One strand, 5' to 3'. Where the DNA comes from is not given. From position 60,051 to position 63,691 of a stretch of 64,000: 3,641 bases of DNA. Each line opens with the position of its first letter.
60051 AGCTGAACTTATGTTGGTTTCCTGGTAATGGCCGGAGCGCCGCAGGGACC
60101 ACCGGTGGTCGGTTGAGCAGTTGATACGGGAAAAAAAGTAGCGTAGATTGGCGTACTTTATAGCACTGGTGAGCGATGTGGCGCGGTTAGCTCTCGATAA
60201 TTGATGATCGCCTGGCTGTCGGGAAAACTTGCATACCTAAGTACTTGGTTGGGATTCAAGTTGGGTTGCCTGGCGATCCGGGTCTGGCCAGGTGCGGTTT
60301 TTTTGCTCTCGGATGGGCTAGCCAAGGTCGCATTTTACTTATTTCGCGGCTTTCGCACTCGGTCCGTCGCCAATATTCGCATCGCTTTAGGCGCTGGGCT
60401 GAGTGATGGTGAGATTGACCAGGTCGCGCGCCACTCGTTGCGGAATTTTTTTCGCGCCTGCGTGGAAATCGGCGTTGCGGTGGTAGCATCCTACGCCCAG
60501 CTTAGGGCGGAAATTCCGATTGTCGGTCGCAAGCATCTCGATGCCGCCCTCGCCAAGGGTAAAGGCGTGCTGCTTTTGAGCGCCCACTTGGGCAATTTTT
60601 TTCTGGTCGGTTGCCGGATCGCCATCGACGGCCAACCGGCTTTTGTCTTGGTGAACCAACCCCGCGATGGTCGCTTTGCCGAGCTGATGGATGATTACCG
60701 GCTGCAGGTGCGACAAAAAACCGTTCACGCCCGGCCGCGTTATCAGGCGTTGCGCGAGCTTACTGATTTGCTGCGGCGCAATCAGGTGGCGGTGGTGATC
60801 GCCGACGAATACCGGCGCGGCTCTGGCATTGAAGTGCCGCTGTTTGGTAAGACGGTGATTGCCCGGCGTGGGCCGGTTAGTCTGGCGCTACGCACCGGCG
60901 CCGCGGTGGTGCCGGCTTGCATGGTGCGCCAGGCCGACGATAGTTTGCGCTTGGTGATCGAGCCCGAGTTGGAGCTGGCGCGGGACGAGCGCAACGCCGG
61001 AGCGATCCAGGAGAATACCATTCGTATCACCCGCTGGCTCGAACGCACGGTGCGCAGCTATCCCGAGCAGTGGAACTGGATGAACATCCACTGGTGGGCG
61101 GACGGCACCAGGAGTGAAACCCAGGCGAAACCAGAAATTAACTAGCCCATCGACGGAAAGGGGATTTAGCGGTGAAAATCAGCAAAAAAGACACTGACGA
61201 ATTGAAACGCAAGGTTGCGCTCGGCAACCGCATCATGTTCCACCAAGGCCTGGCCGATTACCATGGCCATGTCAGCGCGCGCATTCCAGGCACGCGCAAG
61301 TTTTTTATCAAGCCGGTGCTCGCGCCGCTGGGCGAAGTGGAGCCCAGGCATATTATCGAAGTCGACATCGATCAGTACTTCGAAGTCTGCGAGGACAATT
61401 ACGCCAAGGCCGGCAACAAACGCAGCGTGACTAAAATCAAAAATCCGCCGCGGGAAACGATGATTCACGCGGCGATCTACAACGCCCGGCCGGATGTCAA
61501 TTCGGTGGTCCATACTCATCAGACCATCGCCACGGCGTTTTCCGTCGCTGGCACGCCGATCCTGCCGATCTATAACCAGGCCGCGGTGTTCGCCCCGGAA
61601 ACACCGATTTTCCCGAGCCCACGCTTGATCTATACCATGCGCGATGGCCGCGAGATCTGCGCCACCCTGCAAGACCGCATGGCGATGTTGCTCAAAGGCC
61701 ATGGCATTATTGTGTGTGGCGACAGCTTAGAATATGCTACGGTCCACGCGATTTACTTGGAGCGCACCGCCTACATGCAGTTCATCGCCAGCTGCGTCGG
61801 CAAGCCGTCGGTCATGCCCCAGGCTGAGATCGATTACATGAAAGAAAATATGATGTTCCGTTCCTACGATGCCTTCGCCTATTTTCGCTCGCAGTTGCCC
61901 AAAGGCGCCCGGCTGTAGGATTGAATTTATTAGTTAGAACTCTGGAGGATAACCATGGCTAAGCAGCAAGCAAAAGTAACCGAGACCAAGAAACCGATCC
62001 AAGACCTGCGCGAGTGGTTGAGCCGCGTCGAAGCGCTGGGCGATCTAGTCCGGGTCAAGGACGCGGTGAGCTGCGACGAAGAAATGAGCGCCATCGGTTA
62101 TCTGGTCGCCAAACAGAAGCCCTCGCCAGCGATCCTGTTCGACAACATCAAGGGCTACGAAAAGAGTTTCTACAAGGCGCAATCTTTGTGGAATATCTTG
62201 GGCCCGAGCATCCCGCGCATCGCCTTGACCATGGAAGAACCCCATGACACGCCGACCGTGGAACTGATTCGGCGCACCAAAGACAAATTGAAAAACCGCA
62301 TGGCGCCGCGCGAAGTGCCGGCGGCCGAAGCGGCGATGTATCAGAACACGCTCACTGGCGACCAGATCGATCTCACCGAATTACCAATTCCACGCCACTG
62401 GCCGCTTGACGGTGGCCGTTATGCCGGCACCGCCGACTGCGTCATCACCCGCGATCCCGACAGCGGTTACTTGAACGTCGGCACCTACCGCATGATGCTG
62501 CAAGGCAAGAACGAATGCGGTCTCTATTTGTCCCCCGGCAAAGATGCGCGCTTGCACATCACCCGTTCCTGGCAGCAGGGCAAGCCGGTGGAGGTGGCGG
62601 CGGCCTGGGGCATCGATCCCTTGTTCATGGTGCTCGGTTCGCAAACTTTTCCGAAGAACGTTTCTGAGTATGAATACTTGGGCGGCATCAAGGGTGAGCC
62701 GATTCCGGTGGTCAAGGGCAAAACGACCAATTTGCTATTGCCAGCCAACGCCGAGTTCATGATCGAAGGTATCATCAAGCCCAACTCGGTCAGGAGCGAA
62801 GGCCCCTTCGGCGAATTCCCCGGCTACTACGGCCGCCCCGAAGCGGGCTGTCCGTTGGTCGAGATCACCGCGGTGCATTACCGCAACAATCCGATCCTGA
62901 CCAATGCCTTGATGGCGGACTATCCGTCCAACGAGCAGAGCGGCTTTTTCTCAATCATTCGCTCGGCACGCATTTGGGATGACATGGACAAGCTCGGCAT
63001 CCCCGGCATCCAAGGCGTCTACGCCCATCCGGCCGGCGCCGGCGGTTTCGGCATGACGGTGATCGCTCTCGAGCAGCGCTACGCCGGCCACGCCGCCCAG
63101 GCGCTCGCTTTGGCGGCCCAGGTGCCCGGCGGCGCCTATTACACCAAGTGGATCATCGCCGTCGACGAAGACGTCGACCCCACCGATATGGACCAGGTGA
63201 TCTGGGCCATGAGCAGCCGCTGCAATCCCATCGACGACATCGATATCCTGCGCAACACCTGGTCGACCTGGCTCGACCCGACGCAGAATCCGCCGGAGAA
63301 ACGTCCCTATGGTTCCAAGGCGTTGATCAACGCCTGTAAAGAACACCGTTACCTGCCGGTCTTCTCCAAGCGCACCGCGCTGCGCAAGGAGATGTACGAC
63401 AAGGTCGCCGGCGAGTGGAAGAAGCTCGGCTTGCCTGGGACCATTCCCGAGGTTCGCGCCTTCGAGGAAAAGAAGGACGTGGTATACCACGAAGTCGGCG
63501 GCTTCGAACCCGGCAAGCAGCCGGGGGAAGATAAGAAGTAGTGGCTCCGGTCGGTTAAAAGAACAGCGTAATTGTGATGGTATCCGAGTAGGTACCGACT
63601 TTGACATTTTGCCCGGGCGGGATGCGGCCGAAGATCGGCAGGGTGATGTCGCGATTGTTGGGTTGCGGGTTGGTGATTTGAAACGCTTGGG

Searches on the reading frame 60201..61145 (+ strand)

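Call 38: search_protein_families(library=pfam, proteins=[window:60201-61145:+], max_evalue=0.001)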
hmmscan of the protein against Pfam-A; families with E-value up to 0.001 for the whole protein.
window:60201-61145:+ (314 aa): 1 family
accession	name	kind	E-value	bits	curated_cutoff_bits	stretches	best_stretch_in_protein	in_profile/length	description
PF03279.18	Lip_A_acyltrans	-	2.2e-32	112.9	22.3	1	9-298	10-293/295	Bacterial lipid A biosynthesis acyltransferase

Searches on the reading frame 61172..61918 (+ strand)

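Call 38: search_protein_families(library=pfam, proteins=[window:61172-61918:+], max_evalue=0.001)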
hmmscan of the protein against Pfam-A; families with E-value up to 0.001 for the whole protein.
window:61172-61918:+ (248 aa): 1 family
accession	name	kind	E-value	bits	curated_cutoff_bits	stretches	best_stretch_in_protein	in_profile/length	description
PF00596.27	Aldolase_II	-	6.3e-37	127.7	22.2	1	14-203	2-182/183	Class II Aldolase and Adducin N-terminal domain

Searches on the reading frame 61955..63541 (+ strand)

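Call 38: search_protein_families(library=pfam, proteins=[window:61955-63541:+], max_evalue=0.001)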
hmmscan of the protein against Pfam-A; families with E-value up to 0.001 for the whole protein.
window:61955-63541:+ (528 aa): 3 families
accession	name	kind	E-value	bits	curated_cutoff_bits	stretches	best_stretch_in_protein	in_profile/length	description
PF01977.22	UbiD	-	1.3e-62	211.1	23.3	1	122-318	4-201/206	3-octaprenyl-4-hydroxybenzoate carboxy-lyase Rift-related domain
PF20696.2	UbiD_C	-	2.6e-30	105.5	24.2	1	332-460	4-127/127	3-octaprenyl-4-hydroxybenzoate carboxy-lyase C-terminal domain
PF20695.2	UbiD_N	-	6.4e-13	49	24.3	1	22-107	1-77/78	3-octaprenyl-4-hydroxybenzoate carboxy-lyase N-terminal domain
